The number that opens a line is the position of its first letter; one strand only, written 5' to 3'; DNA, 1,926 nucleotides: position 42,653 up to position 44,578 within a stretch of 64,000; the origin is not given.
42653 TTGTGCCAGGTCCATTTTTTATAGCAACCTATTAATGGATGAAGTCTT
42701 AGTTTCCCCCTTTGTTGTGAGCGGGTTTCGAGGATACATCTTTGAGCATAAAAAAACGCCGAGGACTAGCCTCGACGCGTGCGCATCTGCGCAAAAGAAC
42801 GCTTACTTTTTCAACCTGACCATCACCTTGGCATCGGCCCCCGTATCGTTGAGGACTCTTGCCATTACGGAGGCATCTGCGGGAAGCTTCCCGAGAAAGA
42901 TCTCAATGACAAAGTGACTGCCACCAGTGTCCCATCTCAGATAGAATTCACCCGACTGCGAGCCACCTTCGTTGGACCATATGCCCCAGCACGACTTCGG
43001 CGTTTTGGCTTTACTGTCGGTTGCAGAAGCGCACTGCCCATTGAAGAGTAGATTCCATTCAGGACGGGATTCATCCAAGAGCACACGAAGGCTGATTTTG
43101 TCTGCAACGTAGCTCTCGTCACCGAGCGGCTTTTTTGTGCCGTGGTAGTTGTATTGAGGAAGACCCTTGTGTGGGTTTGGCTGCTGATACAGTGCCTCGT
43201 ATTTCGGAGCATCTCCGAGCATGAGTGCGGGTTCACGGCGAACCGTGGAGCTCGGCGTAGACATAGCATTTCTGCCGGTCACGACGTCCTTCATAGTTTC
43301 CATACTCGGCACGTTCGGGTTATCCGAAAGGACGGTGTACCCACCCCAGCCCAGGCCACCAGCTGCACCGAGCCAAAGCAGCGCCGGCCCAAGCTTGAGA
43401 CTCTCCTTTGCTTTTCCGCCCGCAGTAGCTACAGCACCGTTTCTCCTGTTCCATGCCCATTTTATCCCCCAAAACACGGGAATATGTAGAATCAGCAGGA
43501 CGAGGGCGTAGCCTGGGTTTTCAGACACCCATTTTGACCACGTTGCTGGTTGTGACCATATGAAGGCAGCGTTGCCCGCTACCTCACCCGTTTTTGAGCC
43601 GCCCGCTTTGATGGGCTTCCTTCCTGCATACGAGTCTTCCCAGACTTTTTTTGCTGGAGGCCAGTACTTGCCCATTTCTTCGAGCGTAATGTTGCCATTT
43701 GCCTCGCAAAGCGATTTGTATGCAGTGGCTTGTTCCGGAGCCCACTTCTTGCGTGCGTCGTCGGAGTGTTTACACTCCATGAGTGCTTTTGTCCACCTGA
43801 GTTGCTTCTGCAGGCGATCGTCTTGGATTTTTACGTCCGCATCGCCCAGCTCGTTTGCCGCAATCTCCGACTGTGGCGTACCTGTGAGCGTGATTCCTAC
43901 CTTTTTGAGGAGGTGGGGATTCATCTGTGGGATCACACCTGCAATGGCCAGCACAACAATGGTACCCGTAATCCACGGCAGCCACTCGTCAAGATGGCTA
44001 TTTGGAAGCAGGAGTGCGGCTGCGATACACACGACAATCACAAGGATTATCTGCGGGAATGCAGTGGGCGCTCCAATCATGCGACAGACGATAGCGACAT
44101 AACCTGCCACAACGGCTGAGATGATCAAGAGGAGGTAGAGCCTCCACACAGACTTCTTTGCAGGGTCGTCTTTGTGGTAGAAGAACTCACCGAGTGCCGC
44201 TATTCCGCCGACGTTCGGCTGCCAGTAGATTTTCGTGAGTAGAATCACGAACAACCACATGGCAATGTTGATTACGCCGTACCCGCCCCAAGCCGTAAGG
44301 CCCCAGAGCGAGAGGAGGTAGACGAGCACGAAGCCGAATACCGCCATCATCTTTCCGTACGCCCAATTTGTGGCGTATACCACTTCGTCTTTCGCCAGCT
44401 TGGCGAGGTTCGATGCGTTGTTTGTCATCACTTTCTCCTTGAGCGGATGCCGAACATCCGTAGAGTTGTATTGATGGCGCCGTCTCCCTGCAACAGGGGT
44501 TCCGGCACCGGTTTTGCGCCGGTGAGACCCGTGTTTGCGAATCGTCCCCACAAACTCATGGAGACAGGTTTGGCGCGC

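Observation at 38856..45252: Tandem array of eight diverged paralogous small two-TM secreted proteins (VirB2/TrbC-pilin-like topology) converging on a large polytopic membrane protein and a coupled soluble protein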

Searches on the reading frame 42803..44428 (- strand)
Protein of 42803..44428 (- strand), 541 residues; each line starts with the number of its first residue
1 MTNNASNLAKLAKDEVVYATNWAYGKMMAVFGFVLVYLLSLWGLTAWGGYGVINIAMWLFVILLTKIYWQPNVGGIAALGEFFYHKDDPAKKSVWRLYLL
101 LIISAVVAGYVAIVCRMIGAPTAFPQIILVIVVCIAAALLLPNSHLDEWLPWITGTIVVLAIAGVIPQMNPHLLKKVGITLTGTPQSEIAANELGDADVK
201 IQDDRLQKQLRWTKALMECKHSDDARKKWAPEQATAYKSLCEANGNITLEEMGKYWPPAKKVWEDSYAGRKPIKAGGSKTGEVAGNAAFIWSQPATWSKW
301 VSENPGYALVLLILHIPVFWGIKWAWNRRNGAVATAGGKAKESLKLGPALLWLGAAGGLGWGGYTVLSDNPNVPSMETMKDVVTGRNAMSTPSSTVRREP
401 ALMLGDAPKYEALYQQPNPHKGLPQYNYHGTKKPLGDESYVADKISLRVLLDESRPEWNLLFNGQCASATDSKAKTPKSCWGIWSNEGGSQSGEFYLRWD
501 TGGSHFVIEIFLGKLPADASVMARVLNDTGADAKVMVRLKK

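Call 3: search_protein_families(library=pfam, proteins=[window:42803-44428:-], max_evalue=1)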
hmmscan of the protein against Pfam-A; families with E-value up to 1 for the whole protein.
window:42803-44428:- (541 aa): 0 families

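Call 4: search_protein_families(library=ncbifam, proteins=[window:42803-44428:-], max_evalue=1)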
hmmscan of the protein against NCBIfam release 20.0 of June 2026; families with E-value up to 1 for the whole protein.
window:42803-44428:- (541 aa): 1 family
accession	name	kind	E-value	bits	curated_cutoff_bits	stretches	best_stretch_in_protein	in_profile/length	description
TIGR02896.1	spore_III_AF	equivalog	0.074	13.4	61.3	1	126-162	9-45/106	stage III sporulation protein AF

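Call 16: find_homologous_proteins(query=window:42803-44428:-, max_evalue=0.001)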
Query window:42803-44428:- (541 aa): 2 proteins with E <= 0.001 among 8000 candidates.
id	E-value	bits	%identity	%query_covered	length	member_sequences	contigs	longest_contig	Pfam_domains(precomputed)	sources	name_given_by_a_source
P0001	0.0e+0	1252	100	100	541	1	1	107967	-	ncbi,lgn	-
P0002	3.5e-117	410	42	94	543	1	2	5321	-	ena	-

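Call 17: find_encoding_contigs(protein=P0002, flank=10000)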
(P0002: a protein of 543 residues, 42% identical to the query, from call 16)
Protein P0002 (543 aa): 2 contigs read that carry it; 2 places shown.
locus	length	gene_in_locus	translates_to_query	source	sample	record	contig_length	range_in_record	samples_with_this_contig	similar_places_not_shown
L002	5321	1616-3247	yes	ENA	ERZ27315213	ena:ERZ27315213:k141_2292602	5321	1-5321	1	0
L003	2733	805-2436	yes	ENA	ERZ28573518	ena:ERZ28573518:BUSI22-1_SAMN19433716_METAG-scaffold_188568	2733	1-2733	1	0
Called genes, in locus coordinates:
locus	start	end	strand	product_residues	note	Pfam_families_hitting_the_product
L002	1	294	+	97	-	?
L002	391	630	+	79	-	-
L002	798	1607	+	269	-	-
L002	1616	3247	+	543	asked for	-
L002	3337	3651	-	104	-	PF18895:T4SS_pilin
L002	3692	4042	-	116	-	PF18895:T4SS_pilin (weak)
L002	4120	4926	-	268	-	PF04116:FA_hydroxylase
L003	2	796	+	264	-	?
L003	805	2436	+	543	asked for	-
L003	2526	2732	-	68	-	?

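Call 27: find_related_loci(query=A2, collection=genome_contigs, flank=10000)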
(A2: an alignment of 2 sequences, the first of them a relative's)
Query A2 (541 aa) in genome_contigs; peptide patterns used: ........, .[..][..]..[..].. (x = any residue, [..] = any of these).
283 stretches matched a pattern, but none encodes a relative of the query by tblastn (E <= 1e-3).

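Call 34: search_protein_representatives(alignment_id=A2)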
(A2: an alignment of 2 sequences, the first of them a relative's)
Query: 2 sequences, 573 profile positions. Proteins with E-value up to 0.001 (for the whole library): 32; up to 1e-10: 25; up to 1e-30: 13. The best 32 are listed.
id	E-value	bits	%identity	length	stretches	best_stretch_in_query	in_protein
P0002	0.0e+00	1088.8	-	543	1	1-573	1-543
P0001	0.0e+00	1081.9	-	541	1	1-570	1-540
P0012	9.2e-90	318.1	-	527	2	3-288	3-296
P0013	2.9e-87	309.9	-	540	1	19-540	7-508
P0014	1.5e-45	172.1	-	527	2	32-293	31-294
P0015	3.4e-44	167.7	-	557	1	16-391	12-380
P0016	1.1e-43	165.9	-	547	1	334-573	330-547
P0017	5.8e-37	143.8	-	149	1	1-92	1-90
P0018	6.8e-35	137.0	-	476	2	23-186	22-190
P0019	4.9e-34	134.1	-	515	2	21-218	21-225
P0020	7.0e-34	133.6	-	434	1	25-360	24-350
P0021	6.5e-33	130.4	-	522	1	339-570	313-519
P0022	2.4e-32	128.5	-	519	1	3-277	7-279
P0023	1.2e-30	122.9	-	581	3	21-204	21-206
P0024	4.7e-26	107.8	-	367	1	25-267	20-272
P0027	6.7e-21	90.7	-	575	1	20-448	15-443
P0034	5.2e-11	58.1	-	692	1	417-549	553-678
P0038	1.1e-08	50.5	-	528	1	24-520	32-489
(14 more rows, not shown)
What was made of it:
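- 42803..44428 (-): 541-aa polytopic membrane protein. It has five N-terminal TM helices, an extracytoplasmic helical domain (about 186-267, conserved Cys219/Cys241), two more TM helices around a K/R-rich loop, and a C-terminal 8-stranded beta-barrel domain (about 400-541, conserved Cys466/Cys480). Family unknown. Belonging to the pilin system is unproven. Two hits in 5.8 G proteins (call 16) and 32 in 1.84 G representatives (call 34).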

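Call 38: find_encoding_contigs(protein=P0013, flank=10000, max_places=3)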
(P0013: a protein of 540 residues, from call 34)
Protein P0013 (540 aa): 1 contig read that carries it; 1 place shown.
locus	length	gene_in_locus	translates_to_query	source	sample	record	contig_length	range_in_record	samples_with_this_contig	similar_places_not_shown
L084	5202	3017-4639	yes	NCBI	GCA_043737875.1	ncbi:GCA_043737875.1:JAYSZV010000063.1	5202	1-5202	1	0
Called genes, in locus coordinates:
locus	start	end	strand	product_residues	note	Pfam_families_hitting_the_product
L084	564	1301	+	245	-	-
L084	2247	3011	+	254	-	-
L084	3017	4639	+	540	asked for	-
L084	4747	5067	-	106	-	PF18895:T4SS_pilin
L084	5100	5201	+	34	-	?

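Call 39: find_encoding_contigs(protein=P0012, flank=10000, max_places=3)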
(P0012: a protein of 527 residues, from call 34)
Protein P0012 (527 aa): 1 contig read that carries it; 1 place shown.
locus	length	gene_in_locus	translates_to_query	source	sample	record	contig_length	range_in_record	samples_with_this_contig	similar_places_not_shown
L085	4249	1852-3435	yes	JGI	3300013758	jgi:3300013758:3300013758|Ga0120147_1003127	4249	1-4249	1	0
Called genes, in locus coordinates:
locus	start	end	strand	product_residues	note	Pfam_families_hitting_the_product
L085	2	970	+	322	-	?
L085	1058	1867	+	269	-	-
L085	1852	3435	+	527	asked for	-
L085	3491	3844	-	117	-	PF18895:T4SS_pilin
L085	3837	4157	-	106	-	PF18895:T4SS_pilin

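Call 40: find_encoding_contigs(protein=P0016, flank=10000, max_places=3)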
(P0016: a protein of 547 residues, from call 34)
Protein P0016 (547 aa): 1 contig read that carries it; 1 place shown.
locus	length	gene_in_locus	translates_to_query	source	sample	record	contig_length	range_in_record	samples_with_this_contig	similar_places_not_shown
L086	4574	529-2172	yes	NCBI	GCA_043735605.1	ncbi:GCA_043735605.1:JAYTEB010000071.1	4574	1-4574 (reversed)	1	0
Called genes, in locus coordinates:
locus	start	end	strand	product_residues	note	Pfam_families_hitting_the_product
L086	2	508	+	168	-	?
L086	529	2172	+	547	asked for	-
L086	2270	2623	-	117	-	PF18895:T4SS_pilin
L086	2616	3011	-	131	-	PF18895:T4SS_pilin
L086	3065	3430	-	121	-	PF18895:T4SS_pilin (weak)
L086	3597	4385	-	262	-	PF04116:FA_hydroxylase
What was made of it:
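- Tried and rejected: I considered that '3 pilins + convergent pair' is a separate mobile module, because in L002 and L086 a fatty-acid hydroxylase gene, not more pilins, precedes the short pilin block (calls 17, 40).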

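Call 41: find_encoding_contigs(protein=P0027, flank=10000, max_places=3)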
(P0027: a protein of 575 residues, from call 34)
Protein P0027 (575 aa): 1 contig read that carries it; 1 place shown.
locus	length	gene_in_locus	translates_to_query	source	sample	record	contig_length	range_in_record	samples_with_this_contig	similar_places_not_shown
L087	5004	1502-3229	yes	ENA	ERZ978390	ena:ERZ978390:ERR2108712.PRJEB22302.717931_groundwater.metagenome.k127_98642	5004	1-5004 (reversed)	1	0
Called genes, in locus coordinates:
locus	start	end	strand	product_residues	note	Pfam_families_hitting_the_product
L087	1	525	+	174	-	?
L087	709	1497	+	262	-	-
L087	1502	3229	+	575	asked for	-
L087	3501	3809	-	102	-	PF18895:T4SS_pilin (weak)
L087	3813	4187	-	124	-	PF18895:T4SS_pilin (weak)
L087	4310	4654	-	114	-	PF18895:T4SS_pilin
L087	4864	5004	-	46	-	?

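Call 42: find_encoding_contigs(protein=P0019, flank=10000, max_places=3)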
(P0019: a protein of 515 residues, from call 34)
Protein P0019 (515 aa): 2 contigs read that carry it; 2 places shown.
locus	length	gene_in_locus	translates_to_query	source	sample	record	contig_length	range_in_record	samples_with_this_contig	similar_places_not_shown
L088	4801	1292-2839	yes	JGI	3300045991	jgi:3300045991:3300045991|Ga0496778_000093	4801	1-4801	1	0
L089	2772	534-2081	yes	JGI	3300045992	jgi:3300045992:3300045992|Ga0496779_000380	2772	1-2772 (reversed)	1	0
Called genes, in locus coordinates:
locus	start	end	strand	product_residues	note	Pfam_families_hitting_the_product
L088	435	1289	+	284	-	-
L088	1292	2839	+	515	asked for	-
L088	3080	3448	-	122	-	PF18895:T4SS_pilin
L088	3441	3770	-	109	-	-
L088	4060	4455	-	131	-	PF18895:T4SS_pilin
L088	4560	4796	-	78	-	PF18895:T4SS_pilin (weak)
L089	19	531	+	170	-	-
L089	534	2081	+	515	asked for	-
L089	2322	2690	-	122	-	PF18895:T4SS_pilin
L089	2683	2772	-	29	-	?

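Call 51: predict_structure(alignment_id=A4)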
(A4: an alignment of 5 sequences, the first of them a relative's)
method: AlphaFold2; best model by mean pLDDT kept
length: 274 residues; sequences in the alignment: 5
mean_pLDDT: 50.1   pTM: 0.47
mean pLDDT of the five models: 50.1, 40.4, 40.0, 39.4, 39.1
residues with pLDDT >= 90: 0; 70-90: 54; 50-70: 68; < 50: 152
segments of 3 or more residues with pLDDT < 50: 1-64, 105-136, 221-274
pLDDT, mean of each block of 10 residues (from residue 1): 26 31 32 30 35 36 50 79 79 66 46 29 35 49 82 86 81 67 61 59 55 54 42 36 33 37 41 35
secondary structure, 60 per line:
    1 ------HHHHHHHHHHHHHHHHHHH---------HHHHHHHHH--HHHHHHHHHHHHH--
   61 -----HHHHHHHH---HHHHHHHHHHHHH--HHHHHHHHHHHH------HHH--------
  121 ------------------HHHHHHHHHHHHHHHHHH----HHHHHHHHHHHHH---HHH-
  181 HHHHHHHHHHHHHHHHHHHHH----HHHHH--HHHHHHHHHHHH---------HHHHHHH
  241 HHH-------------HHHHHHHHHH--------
elements in order: H7-25 H35-43 H46-58 H66-73 H77-89 H92-103 H139-156 H161-173 H181-201 H206-210 H213-224 H234-243 H257-266
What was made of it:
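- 44428..45252 (-): 274-aa soluble protein with no TM or signal peptide, translationally coupled to the 541-aa gene (TGATG); family unknown. AF2 is low confidence and all-helical (call 51).
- On SPFH/Band_7 with membrane partner (considered for the 274/541 pair, since that pair type fills the same slot in other Paceibacteria): The model is all-helical but of low confidence (call 51).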

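Call 57: predict_structure(alignment_id=A3)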
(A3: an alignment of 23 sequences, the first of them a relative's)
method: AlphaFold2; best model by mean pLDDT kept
length: 541 residues; sequences in the alignment: 23
mean_pLDDT: 74.2   pTM: 0.39
mean pLDDT of the five models: 74.2, 73.1, 71.9, 68.7, 68.2
residues with pLDDT >= 90: 164; 70-90: 180; 50-70: 113; < 50: 84
segments of 3 or more residues with pLDDT < 50: 81-90, 269-293, 330-347, 372-374, 378-396
pLDDT, mean of each block of 10 residues (from residue 1): 64 74 75 89 87 88 83 53 44 70 88 83 83 73 67 72 66 56 56 70 85 95 93 96 94 95 75 37 38 57 65 66 58 41 46 73 66 49 44 52 92 92 91 96 96 95 86 69 94 93 88 81 71 94 76
secondary structure, 60 per line:
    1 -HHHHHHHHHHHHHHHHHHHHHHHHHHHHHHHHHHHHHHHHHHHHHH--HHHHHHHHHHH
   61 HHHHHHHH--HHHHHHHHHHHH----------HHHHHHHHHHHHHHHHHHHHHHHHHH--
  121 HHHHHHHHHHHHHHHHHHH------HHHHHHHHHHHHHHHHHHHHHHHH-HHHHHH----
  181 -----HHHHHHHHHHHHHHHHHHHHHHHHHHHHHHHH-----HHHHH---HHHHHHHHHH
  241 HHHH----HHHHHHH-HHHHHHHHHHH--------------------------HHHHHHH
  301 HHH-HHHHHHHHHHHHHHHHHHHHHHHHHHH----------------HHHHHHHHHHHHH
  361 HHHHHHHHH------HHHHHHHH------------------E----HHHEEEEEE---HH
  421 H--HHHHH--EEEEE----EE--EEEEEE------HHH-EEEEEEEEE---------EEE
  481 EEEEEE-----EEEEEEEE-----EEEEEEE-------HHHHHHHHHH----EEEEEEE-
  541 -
elements in order: H2-47 H50-68 H71-82 H93-118 H121-139 H146-169 H171-176 H186-217 H223-227 H231-244 H249-255 H257-267 H294-303 H305-331 H348-369 H376-383 E410-415 H424-428 E431-435 E444-449 E460-468 E478-486 E492-499 E505-511 H519-528 E533-539
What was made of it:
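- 42803..44428 (-): AF2 pLDDT 74 (call 57).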

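Call 61: fold_search(model_id=the predicted structure, library=pdb)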
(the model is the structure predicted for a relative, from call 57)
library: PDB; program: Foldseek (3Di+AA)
matches with E <= 10: 200; with E <= 0.001: 0
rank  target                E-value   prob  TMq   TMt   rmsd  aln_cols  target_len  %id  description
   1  5o1r_A                3.8e-01  0.75  0.14  0.51   6.1       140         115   11  human Fab 5H2 bound to NHBA-C3 from Neisseria meningitidis serogroup B (released 2018-05-30)
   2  4ckg_A                5.9e-01  0.09  0.13  0.16  36.8       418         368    9  Helical reconstruction of ACAP1(BAR-PH domain) decorated membrane tubules by cryo-electron microscopy (released 2014-10-15)
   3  2htd_B                8.1e-01  0.06  0.07  0.18  15.3       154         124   10  CRYSTAL STRUCTURE OF A PUTATIVE PYRIDOXAMINE 5'-PHOSPHATE OXIDASE (LDB0262) FROM LACTOBACILLUS DELBRUECKII SUBSP. AT 1 (released 2006-08-15)
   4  4gdz                  1.1e+00  0.11  0.11  0.29   8.6       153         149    9  Crystal structure of a DUF4251 family protein (BACEGG_02002) from Bacteroides eggerthii DSM 20697 at 1.95 A resolution (released 2012-08-22)
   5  5hlm_C                1.1e+00  0.25  0.13  0.46   8.6       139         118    9  Crystal structure of avidin complex with a ferrocene biotin derivative (released 2017-01-18)
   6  1avd_A                1.2e+00  0.23  0.13  0.45   8.9       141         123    8  THREE-DIMENSIONAL STRUCTURE OF THE TETRAGONAL CRYSTAL FORM OF EGG-WHITE AVIDIN IN ITS FUNCTIONAL COMPLEX WITH BIOTIN A (released 1994-01-31)
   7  1ldq_A                1.2e+00  0.20  0.12  0.42   8.6       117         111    7  avidin-homobiotin complex (released 2002-11-06)
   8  3fyf_A                1.2e+00  0.14  0.12  0.33   8.3       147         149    7  Crystal structure of uncharacterized protein bvu_3222 from bacteroides vulgatus (released 2009-02-10)
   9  7cq0                  1.5e+00  0.07  0.09  0.26   9.8       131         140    8  Crystal structure of Streptoavidin-C1 from Streptomyces cinamonensis (released 2021-07-14)
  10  3dtq_C                1.5e+00  0.04  0.08  0.18  13.2       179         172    9  Engineered human lipocalin 2 with specificity for Y-DTPA, apo-form (released 2009-05-12)
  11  1y52_X                1.5e+00  0.13  0.12  0.39   9.3       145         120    8  structure of insect cell (Baculovirus) expressed AVR4 (C122S)-biotin complex (released 2005-05-24)
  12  2ofa_B                1.5e+00  0.10  0.11  0.34   9.1       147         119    7  Crystal structure of apo AVR4 (R112L,C122S) (released 2007-12-25)
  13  2re7                  1.6e+00  0.02  0.06  0.15  12.7       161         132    7  Crystal structure of a pyridoxamine 5'-phosphate oxidase related protein (psyc_0186) from psychrobacter arcticus 273-4 a (released 2007-10-09)
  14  8t50_A                1.6e+00  0.02  0.08  0.08  30.6       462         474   10  Open human HCN1 F186C S264C bound to cAMP, reconstituted in LMNG + SPL (released 2024-07-03)
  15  1dfv_B                1.7e+00  0.05  0.08  0.20  16.4       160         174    6  CRYSTAL STRUCTURE OF HUMAN NEUTROPHIL GELATINASE ASSOCIATED LIPOCALIN MONOMER (released 2000-03-06)
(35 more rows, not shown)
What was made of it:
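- Tried and rejected: Foldseek against PDB gave nothing at E <= 0.001 (call 61).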

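Call 71: search_solved_structures(query=A3, max_evalue=1)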
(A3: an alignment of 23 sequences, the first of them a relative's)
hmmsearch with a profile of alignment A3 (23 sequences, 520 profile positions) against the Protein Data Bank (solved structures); distinct sequences matched with E-value up to 1: 1.
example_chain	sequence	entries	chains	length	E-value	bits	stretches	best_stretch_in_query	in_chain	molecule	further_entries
4xtr_G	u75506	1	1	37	1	11.4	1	88-112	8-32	Pep12p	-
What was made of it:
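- On VirB6/TrbL (considered for the 541-aa protein): No PDB sequence hit (call 71).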

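Call 83: search_protein_families(library=phrogs, proteins=[window:42803-44428:-], max_evalue=0.01)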
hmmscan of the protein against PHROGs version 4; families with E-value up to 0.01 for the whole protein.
window:42803-44428:- (541 aa): 0 families

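Call 86: find_related_loci(query=A5, collection=metagenome_contigs, flank=10000)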
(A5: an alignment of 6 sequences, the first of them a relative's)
Query A5 (541 aa) in metagenome_contigs; peptide patterns used: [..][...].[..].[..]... (x = any residue, [..] = any of these).
36 stretches matched a pattern, but none encodes a relative of the query by tblastn (E <= 1e-3).
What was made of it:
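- Tried and rejected: The genome_contigs scan with alignment A2 and the metagenome_contigs scan with A5 found nothing (calls 27, 86).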
